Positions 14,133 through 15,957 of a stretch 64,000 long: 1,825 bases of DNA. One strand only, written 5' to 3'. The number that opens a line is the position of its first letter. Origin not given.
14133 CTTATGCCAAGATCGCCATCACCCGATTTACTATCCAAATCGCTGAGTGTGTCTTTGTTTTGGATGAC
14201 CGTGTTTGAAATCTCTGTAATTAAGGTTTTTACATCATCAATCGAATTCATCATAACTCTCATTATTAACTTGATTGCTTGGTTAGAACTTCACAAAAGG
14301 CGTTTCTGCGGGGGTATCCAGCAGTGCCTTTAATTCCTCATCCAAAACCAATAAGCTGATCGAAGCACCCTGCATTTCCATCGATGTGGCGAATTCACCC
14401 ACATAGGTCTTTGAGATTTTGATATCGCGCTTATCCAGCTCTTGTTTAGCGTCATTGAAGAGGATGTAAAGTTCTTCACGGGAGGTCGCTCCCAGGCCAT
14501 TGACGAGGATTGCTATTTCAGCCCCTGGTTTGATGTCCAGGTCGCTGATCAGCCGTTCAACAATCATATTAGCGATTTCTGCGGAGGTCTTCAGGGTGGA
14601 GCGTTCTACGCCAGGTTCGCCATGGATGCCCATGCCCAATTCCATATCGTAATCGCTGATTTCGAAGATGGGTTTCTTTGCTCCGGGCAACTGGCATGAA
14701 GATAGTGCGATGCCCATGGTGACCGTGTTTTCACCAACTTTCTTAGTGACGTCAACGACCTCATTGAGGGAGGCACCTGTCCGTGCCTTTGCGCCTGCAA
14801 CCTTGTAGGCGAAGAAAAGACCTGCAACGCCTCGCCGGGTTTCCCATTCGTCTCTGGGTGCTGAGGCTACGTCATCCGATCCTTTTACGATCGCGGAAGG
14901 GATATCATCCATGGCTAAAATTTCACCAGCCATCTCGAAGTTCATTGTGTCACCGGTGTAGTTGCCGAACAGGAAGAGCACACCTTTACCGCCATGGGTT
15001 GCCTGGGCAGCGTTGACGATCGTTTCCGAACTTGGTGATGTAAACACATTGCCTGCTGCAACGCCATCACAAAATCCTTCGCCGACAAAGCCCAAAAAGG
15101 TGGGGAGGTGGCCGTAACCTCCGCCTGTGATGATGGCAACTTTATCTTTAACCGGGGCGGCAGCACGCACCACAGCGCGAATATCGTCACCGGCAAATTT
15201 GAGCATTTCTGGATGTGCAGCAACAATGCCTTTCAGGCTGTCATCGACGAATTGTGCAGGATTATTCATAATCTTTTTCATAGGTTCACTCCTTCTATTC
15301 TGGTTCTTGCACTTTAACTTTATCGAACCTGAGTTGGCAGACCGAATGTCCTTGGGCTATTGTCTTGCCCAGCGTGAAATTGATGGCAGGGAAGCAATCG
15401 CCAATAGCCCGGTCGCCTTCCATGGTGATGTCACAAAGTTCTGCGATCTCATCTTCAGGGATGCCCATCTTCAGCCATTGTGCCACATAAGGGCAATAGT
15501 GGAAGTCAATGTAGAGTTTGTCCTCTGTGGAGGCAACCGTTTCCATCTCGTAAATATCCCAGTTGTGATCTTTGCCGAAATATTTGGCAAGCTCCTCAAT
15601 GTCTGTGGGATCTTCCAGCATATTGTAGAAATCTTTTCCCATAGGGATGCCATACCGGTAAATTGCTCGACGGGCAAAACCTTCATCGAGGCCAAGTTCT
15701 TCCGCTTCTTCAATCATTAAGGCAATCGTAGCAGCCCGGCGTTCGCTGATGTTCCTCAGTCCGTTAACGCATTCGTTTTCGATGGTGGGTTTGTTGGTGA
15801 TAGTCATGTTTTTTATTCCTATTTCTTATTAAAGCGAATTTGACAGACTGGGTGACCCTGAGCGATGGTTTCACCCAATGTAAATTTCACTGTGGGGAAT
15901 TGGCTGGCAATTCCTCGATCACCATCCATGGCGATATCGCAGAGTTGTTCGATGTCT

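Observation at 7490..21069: Co-regulated LacI regulon suggesting an undescribed catabolic pathway for an amino acid-sugar conjugate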

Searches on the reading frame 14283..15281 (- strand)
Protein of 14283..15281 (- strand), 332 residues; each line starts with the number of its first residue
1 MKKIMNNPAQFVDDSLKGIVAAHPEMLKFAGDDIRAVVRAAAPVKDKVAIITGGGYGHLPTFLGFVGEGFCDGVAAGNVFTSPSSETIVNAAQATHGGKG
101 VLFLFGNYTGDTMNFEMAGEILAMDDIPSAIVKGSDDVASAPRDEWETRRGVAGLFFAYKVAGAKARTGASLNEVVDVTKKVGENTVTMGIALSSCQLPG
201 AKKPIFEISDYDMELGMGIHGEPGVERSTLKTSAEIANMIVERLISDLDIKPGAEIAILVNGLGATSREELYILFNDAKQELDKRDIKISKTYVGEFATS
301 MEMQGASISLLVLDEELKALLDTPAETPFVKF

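Call 3: search_protein_families(library=pfam, proteins=[window:14283-15281:-])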
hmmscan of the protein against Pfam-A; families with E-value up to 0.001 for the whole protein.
window:14283-15281:- (332 aa): 1 family
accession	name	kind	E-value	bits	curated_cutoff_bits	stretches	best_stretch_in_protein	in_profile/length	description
PF02733.22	Dak1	-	1.7e-114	382.4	31.4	1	17-328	1-312/313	Dak1 domain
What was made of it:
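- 14283..15281 (-): DhaK2. PF02733 E=1.7e-114 (call 3).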

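Call 4: search_protein_families(library=ncbifam, proteins=[window:14283-15281:-])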
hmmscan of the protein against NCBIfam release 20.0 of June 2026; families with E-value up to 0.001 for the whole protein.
window:14283-15281:- (332 aa): 4 families
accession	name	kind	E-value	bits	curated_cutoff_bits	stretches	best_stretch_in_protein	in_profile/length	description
NF011049.0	PRK14479.1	subfamily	2.7e-127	425.7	492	1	1-329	1-326/568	dihydroxyacetone kinase family protein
TIGR02363.1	dhaK1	equivalog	2.6e-105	352.1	406.25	1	1-328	1-327/329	dihydroxyacetone kinase subunit DhaK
TIGR02361.1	dak_ATP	equivalog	3.4e-82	276.9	574.95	1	2-328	1-341/583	glycerone kinase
TIGR02362.1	dhaK1b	equivalog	5.6e-64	216.3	413.25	1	3-318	1-314/326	DhaKLM operon coactivator DhaQ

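Call 46: search_solved_structures(query=window:14283-15281:-, max_evalue=1e-20, show_alignments=1)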
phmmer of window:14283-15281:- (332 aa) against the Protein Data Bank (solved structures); distinct sequences matched with E-value up to 1e-20: 12.
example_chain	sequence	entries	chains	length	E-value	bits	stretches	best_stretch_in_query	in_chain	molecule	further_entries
3ct4_A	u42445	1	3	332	3.4e-66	227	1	2-316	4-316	PTS-dependent dihydroxyacetone kinase, dihydroxyacetone-binding subunit dhaK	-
1uoe_A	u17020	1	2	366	7.3e-65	222.7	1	1-232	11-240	DIHYDROXYACETONE KINASE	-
4lrx_A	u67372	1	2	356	2.7e-64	220.8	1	1-234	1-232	PTS-dependent dihydroxyacetone kinase, dihydroxyacetone-binding subunit DhaK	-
1oi2_A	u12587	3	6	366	3.1e-64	220.6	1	1-234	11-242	HYPOTHETICAL PROTEIN YCGT | DIHYDROXYACETONE KINASE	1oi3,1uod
3pnk_A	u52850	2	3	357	8.5e-64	219.1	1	2-234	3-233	PTS-dependent dihydroxyacetone kinase, dihydroxyacetone-binding subunit dhaK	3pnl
4lry_A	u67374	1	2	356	1.8e-63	218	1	1-234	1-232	PTS-dependent dihydroxyacetone kinase, dihydroxyacetone-binding subunit DhaK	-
3pno_A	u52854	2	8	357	8.4e-63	215.9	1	2-234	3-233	PTS-dependent dihydroxyacetone kinase, dihydroxyacetone-binding subunit dhaK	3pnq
3pnm_A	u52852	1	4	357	2.3e-62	214.4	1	2-234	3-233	PTS-dependent dihydroxyacetone kinase, dihydroxyacetone-binding subunit dhaK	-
1un8_A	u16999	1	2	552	8.1e-47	163.4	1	6-327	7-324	DIHYDROXYACETONE KINASE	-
1un9_A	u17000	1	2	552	8.3e-47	163.3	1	6-327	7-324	DIHYDROXYACETONE KINASE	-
2iu4_A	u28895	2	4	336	8e-40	140.4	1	6-313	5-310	DIHYDROXYACETONE KINASE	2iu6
26vk_A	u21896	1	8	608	1.6e-38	136.2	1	16-312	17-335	Dihydroxyacetone kinase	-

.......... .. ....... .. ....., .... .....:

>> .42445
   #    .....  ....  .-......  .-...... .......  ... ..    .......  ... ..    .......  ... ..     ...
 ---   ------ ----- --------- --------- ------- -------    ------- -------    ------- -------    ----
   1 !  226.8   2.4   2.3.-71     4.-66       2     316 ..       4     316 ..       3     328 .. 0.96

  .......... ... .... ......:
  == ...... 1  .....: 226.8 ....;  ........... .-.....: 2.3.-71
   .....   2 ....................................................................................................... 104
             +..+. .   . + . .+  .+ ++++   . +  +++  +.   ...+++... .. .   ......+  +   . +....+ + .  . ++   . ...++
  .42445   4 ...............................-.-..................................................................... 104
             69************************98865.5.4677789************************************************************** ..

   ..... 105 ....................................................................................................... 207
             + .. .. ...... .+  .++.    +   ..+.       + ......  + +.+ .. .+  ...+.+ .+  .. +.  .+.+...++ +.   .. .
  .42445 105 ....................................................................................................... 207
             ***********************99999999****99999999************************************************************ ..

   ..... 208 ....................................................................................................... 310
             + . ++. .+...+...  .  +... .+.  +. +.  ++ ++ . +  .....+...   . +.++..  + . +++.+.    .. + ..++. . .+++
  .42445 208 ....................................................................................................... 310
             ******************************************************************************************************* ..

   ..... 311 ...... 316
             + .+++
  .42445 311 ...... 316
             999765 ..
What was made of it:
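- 14283..15281 (-): The motifs GGGYGH, NYTGD and GIHGEPG are kept (call 46).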

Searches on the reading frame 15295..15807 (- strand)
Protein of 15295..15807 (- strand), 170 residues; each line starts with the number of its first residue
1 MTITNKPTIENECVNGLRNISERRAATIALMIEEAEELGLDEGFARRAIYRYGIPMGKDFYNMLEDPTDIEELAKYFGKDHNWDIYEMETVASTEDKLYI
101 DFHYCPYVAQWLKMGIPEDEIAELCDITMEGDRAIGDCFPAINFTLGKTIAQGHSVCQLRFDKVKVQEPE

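Call 3: search_protein_families(library=pfam, proteins=[window:15295-15807:-])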
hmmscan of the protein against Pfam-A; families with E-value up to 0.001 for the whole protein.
window:15295-15807:- (170 aa): 1 family
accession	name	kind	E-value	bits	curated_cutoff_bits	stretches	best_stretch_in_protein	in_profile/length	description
PF14196.11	ATC_hydrolase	-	2.6e-20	74.2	28.1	1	22-161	5-145/145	L-2-amino-thiazoline-4-carboxylic acid hydrolase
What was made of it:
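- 15295..15807 (-): ATC_hydrolase-family protein b (170 aa). PF14196 scores 74.2 bits against a cut-off of 28.1 (call 3).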

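Call 4: search_protein_families(library=ncbifam, proteins=[window:15295-15807:-])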
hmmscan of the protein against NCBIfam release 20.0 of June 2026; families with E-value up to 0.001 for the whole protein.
window:15295-15807:- (170 aa): 0 families
